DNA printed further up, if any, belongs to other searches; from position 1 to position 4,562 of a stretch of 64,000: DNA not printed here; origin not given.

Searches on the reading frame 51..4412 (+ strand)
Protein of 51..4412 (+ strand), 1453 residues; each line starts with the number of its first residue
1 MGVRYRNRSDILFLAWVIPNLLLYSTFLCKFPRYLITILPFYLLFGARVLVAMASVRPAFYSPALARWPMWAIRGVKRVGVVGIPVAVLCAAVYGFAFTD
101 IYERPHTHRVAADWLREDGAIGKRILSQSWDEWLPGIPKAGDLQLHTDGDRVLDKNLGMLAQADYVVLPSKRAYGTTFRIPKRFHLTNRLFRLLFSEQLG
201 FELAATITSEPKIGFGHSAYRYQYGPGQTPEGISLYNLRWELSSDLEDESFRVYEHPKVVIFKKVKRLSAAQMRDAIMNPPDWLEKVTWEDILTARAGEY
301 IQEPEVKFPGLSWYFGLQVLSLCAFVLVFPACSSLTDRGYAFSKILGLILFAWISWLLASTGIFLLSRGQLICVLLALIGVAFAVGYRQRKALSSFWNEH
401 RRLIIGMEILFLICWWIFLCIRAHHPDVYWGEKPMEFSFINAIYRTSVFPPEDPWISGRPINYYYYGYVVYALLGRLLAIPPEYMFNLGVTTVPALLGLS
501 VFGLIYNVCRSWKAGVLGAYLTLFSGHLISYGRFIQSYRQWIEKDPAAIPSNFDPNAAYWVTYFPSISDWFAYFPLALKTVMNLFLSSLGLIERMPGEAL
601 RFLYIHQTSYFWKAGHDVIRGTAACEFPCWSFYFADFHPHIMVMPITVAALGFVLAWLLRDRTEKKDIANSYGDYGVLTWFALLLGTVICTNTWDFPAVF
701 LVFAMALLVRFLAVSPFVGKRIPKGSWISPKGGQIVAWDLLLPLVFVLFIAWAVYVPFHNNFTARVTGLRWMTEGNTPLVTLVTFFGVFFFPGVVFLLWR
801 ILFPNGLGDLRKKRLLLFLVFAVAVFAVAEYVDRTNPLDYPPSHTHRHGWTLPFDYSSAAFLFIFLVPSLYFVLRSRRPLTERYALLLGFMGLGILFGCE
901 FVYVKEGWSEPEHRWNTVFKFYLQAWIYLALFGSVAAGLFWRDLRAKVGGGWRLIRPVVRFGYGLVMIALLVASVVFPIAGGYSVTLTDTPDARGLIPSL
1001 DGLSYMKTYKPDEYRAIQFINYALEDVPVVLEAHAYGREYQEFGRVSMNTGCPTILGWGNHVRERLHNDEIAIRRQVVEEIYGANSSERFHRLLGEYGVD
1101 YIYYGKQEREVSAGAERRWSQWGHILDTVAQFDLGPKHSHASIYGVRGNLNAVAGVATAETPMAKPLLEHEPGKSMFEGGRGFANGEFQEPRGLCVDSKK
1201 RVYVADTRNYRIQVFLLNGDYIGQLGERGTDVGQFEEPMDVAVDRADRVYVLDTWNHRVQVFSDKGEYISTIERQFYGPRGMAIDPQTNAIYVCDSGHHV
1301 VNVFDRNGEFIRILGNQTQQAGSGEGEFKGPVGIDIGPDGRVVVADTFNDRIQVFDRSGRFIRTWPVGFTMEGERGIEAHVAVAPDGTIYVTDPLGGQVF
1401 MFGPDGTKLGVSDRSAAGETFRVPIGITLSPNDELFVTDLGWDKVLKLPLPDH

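Call 44: search_protein_families(library=pfam, proteins=[window:51-4412:+], max_evalue=0.00001)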
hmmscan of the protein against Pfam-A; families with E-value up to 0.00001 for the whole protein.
window:51-4412:+ (1453 aa): 4 families
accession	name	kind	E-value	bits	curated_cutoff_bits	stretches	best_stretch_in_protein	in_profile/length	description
PF10060.15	DUF2298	-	3.2e-91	307.2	27.8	1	350-927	1-486/488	Uncharacterized membrane protein (DUF2298)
PF01436.27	NHL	-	3.9e-34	115.4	20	2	1188-1215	1-28/28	NHL repeat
PF17170.10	DUF5128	-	2.4e-14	53.7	22.9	0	1197-1273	51-129/321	6-bladed beta-propeller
PF08450.18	SGL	-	9.1e-09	35.7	26.3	0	1264-1368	121-223/246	SMP-30/Gluconolactonase/LRE-like region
